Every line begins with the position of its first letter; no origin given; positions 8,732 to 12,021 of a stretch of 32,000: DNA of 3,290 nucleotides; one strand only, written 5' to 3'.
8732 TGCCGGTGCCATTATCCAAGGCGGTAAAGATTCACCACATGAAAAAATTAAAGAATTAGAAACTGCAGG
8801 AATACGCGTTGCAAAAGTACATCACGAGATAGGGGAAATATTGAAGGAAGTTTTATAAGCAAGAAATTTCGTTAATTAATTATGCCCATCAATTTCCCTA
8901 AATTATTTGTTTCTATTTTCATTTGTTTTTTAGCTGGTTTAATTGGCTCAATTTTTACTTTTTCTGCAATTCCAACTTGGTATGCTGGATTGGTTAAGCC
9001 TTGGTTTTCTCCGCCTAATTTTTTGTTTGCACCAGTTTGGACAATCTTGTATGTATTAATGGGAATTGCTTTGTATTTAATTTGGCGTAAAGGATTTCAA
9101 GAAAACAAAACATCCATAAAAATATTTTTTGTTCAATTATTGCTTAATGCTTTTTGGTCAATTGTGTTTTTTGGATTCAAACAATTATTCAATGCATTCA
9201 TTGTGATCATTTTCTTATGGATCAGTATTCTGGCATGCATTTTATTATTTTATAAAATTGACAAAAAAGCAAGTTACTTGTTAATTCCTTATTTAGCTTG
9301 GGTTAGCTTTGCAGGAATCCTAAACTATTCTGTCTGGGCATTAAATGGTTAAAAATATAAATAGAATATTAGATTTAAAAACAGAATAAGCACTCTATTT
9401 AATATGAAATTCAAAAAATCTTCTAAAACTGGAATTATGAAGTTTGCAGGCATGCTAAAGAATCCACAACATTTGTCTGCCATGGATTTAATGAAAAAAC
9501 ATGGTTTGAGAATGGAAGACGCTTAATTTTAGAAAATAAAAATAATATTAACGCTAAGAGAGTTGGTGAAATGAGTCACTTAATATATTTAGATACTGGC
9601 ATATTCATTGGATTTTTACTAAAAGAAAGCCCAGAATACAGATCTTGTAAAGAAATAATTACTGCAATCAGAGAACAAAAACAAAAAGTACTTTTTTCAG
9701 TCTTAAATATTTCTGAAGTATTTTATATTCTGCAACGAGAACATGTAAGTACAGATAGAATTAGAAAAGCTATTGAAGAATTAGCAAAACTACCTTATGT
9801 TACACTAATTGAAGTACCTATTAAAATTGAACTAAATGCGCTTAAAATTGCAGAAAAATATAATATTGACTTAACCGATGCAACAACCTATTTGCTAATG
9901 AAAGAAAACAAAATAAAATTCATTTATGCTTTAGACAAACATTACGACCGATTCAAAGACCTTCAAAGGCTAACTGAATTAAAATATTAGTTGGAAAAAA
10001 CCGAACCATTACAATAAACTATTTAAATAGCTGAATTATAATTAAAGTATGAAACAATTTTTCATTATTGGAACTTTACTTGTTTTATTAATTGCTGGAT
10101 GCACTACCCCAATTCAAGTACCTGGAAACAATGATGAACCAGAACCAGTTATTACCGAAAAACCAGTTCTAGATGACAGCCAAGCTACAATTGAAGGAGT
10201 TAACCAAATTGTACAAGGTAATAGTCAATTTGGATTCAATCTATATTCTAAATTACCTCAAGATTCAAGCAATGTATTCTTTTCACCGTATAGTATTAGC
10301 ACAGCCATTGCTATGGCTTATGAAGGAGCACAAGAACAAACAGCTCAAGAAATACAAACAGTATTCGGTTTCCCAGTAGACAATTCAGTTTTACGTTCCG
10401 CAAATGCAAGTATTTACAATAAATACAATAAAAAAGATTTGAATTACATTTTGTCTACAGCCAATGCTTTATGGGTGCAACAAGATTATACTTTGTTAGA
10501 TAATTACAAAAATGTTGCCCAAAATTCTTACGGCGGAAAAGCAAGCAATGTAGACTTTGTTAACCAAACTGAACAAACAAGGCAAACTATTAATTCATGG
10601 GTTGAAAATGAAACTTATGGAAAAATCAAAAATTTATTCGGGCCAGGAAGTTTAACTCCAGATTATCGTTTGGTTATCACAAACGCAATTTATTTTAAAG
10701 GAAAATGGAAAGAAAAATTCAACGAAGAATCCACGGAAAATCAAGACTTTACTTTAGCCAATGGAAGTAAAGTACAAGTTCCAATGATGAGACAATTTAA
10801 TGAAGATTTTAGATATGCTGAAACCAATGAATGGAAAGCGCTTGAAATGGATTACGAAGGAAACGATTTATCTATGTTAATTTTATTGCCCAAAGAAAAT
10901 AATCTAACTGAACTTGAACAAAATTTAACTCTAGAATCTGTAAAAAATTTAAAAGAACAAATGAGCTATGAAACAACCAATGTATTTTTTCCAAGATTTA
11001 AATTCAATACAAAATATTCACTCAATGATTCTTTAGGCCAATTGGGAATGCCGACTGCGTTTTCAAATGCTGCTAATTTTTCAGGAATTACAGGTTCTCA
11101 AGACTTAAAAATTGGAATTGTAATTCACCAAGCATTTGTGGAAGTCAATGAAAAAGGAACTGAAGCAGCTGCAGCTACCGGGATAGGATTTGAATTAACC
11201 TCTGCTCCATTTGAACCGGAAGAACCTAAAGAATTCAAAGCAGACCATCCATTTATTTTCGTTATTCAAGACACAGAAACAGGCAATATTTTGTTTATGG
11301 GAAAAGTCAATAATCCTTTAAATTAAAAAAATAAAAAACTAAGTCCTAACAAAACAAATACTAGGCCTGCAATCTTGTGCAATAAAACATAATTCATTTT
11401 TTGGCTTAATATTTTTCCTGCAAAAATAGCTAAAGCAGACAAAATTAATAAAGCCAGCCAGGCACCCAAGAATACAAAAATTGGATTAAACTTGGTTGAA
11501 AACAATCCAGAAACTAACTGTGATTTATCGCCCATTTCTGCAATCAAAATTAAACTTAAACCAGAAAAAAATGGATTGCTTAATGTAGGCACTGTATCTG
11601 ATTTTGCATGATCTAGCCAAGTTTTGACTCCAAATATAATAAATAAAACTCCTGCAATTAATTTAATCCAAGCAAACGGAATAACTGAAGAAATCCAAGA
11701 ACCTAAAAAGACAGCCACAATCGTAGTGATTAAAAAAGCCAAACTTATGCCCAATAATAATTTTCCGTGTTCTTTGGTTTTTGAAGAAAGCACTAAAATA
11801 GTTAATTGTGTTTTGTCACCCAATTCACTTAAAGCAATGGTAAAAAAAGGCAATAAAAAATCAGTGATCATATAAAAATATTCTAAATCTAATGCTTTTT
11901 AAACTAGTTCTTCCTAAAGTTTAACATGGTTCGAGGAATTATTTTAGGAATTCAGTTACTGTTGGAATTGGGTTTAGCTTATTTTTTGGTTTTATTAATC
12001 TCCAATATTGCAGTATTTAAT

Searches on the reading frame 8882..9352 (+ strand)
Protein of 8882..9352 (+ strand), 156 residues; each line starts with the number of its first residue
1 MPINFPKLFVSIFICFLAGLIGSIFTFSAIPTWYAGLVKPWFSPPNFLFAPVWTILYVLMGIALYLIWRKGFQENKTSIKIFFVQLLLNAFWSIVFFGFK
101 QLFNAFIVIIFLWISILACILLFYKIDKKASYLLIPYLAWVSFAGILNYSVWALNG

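Call 40: search_protein_families(library=pfam, proteins=[window:8882-9352:+], max_evalue=0.001)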
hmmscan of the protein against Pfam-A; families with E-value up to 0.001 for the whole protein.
window:8882-9352:+ (156 aa): 1 family
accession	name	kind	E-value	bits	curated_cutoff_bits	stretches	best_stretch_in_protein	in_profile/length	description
PF03073.20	TspO_MBR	-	1.7e-49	167.8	24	1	12-152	2-144/145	TspO/MBR family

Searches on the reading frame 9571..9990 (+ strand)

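Call 40: search_protein_families(library=pfam, proteins=[window:9571-9990:+], max_evalue=0.001)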
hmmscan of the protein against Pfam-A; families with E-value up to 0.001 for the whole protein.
window:9571-9990:+ (139 aa): 2 families
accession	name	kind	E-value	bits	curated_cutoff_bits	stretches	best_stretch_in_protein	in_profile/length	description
PF01850.27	PIN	-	2.5e-15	57.6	23.6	1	5-129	1-118/120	PIN domain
PF13470.12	PIN_3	-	4.4e-08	34.4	27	1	7-116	4-107/115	PIN domain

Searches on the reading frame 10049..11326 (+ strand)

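Call 40: search_protein_families(library=pfam, proteins=[window:10049-11326:+], max_evalue=0.001)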
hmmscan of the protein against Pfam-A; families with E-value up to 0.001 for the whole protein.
window:10049-11326:+ (425 aa): 1 family
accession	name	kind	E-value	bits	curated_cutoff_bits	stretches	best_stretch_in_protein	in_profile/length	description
PF00079.25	Serpin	-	3e-123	412.2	27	1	57-423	2-370/370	Serpin (serine protease inhibitor)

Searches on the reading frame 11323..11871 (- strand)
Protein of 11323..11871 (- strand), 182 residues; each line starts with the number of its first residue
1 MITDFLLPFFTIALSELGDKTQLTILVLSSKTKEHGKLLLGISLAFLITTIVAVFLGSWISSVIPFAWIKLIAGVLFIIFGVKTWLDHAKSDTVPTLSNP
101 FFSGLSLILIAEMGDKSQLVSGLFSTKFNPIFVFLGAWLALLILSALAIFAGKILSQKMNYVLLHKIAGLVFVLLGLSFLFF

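Call 40: search_protein_families(library=pfam, proteins=[window:11323-11871:-], max_evalue=0.001)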
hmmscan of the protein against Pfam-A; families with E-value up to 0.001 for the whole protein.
window:11323-11871:- (182 aa): 3 families
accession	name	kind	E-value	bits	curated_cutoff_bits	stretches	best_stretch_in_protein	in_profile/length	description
PF01169.24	GDT1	-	5.4e-39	132.8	27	2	9-81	4-75/75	Divalent cation/proton antiporter GDT1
PF01925.25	TauE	-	5.4e-06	26.7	32.6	1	34-125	57-144/237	Sulfite exporter TauE/SafE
PF19506.4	DUF6040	-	0.00099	19.1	23.4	1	45-91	183-229/233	Family of unknown function (DUF6040)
